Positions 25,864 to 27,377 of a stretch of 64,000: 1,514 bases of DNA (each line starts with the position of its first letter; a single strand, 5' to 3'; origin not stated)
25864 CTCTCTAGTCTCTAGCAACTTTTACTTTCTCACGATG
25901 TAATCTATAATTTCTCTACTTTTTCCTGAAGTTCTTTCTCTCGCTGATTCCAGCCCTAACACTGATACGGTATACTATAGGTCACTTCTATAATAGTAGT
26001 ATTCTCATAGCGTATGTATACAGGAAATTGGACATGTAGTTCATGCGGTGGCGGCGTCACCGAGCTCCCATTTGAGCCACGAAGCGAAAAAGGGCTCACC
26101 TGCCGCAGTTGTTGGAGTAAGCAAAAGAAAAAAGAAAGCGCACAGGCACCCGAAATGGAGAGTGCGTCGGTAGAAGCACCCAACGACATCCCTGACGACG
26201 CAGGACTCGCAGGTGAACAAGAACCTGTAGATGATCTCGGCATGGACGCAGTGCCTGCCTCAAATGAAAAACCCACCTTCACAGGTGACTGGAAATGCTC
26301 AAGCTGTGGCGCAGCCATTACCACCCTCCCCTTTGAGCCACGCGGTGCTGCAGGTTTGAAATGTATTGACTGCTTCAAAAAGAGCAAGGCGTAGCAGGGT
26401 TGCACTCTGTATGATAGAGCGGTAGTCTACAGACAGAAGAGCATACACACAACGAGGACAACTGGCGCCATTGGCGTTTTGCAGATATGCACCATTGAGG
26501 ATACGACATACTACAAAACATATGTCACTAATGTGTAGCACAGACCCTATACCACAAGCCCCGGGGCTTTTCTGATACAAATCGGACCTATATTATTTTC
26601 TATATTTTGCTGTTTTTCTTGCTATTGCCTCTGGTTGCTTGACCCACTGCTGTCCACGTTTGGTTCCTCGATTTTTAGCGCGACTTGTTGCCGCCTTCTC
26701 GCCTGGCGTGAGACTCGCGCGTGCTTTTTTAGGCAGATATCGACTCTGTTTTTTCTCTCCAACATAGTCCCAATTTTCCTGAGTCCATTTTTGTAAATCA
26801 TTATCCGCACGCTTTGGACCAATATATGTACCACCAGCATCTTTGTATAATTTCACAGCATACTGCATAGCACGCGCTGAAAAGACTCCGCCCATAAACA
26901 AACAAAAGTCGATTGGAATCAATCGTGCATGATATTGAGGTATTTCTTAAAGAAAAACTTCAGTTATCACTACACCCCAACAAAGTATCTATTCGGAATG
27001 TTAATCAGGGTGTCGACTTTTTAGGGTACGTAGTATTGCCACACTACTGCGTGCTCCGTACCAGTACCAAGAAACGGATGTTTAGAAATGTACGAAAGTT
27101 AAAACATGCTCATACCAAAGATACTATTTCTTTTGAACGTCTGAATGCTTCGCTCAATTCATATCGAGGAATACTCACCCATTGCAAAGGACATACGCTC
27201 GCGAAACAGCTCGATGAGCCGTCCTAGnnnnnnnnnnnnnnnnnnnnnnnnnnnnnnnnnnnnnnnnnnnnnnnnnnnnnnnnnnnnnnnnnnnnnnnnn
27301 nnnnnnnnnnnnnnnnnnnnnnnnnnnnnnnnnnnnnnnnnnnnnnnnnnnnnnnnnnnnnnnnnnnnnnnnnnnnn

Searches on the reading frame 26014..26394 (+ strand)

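Call 4: search_protein_families(library=pfam, proteins=[window:26014-26394:+], max_evalue=1)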
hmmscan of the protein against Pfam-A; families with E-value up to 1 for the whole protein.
window:26014-26394:+ (126 aa): 15 families
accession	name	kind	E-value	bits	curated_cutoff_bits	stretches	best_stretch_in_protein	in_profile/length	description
PF23477.1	zf_Tbcl_2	-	6.8e-16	58.1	27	2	6-38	6-37/37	Probable treble clef zinc finger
PF17915.7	zf_Rg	-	0.0018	18.1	25.5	1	7-37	9-35/49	Reverse gyrase zinc finger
PF01780.25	Ribosomal_L37ae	-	0.018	15.6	21.9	0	3-37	49-83/85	Ribosomal L37ae protein family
PF25165.1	DUF7828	-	0.036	14.2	25.7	0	80-103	15-38/87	Domain of unknown function (DUF7828)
PF25813.1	zf_VAL1_N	-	0.037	14.4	27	1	98-125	21-48/50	VAL1-like, N-terminal zinc finger domain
PF05495.17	zf-CHY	-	0.04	14.8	31.3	0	6-41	19-56/68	CHY zinc finger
PF00130.28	C1_1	-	0.046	14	26.5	1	88-120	7-34/53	Phorbol esters/diacylglycerol binding domain (C1 domain)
PF19108.5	DUF5795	-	0.11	13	27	0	7-34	38-69/74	Family of unknown function (DUF5795)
PF00641.23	Zn_ribbon_RanBP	-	0.11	12.3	27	1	91-99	3-11/30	Zn-finger in Ran binding protein and others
PF09943.14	DUF2175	-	0.44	11.3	25.1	0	5-44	2-41/98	Uncharacterized protein conserved in archaea (DUF2175)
PF07282.18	Cas12f1-like_TNB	-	0.7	10.5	26.3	0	7-33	30-46/60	Cas12f1-like, TNB domain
PF24463.1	DUF7577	-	0.7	10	28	0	93-101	3-11/27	Domain of unknown function (DUF7577)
PF17283.8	Zn_ribbon_SprT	-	0.71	10.4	28.1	0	6-33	5-30/38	SprT-like zinc ribbon domain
PF08273.17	Zn_Ribbon_Prim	-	0.76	10.6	23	0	2-14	22-34/37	Zinc-binding domain of primase-helicase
PF24042.1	DUF7351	-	0.97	9.6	31.2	0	93-114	22-43/177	Domain of unknown function (DUF7351)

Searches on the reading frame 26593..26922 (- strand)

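Call 4: search_protein_families(library=pfam, proteins=[window:26593-26922:-], max_evalue=1)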
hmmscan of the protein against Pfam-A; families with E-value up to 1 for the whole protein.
window:26593-26922:- (109 aa): 0 families

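Call 93: search_protein_families(library=phrogs, proteins=[window:26593-26922:-], max_evalue=0.01)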
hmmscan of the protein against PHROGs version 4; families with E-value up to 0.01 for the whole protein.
window:26593-26922:- (109 aa): 1 family
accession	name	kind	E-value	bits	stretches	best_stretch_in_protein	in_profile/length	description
phrog_14910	-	unknown function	1.5e-21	78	1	37-109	4-80/80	-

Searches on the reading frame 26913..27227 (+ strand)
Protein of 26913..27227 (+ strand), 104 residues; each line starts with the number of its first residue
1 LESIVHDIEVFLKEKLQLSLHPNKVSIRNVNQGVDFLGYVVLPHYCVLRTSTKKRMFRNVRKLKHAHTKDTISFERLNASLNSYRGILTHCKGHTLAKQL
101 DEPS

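Call 4: search_protein_families(library=pfam, proteins=[window:26913-27227:+], max_evalue=1)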
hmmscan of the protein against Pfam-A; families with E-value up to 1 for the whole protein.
window:26913-27227:+ (104 aa): 3 families
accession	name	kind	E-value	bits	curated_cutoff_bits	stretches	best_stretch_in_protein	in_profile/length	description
PF19359.4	DUF5936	-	0.096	13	27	1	11-85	28-100/141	Family of unknown function (DUF5936)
PF12900.13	Pyridox_ox_2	-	0.14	12.6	27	1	39-96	32-90/140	Pyridoxamine 5'-phosphate oxidase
PF13865.11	FoP_duplication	-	0.15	13.2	24.6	1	61-102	36-71/81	C-terminal duplication domain of Friend of PRMT1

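Call 5: search_protein_families(library=ncbifam, proteins=[window:26913-27227:+], max_evalue=1)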
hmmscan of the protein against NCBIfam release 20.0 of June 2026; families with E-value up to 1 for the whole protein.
window:26913-27227:+ (104 aa): 1 family
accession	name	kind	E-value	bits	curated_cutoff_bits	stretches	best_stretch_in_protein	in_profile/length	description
TIGR04416.1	group_II_RT_mat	equivalog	2.8e-05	23.4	300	1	2-72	227-295/353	group II intron reverse transcriptase/maturase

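Call 6: search_protein_families(library=padloc, proteins=[window:26913-27227:+], max_evalue=1)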
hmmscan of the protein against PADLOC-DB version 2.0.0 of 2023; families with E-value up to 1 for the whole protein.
window:26913-27227:+ (104 aa): 6 families
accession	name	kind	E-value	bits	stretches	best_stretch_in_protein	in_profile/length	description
PDLC03754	RT_UG17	-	2e-08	31.5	1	3-81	233-311/429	DRT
PDLC03779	RT_UG4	-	1.1e-05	22.7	1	8-76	227-285/307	DRT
PDLC02063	Cas1_IIIb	-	0.00022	17.9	1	8-56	243-288/617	-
PDLC01136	RT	-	0.0011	16.5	1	8-42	227-259/263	RT (reverse transcriptase)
PDLC03764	RT_UG26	-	0.0079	13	1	4-72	236-307/398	DRT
PDLC03765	RT_UG27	-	0.02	11.8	1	14-84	247-315/420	DRT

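Call 79: find_homologous_proteins(query=window:26913-27224:+, max_evalue=1e-10)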
Query window:26913-27224:+ (104 aa): 19 proteins with E <= 1e-10 among 21 candidates.
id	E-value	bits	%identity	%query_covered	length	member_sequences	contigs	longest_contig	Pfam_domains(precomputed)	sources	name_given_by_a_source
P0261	3.2e-60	218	99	96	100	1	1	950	-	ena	-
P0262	6.6e-28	115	64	83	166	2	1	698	PF00078.33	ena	-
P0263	8.4e-28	114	56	96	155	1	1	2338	PF00078.33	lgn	-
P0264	8.3e-25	105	52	98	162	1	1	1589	PF00078.33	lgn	-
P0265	5.2e-24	102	52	96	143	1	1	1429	PF00078.33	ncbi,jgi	-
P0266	2.7e-23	100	53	89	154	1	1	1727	PF00078.33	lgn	-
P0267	2.0e-22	97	50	92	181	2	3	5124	PF00078.33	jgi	-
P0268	2.0e-21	94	48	93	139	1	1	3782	PF00078.33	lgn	-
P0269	4.2e-20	90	46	90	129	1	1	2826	PF00078.33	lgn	-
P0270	1.3e-19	88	44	96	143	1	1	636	PF00078.33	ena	-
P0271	1.7e-19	88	49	96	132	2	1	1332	-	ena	-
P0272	2.6e-19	87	47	96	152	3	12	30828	-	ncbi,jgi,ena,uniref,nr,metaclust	ncbi:MAG: hypothetical protein A3D65_00455 [Candidatus Lloydbacteria bacterium RIFCSPHIGHO2_02_FULL_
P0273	7.7e-19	86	44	96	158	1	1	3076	PF00078.33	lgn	-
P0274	1.1e-18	85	47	98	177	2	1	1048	PF00078.33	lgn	-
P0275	9.0e-18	82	45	98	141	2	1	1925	PF00078.33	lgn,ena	-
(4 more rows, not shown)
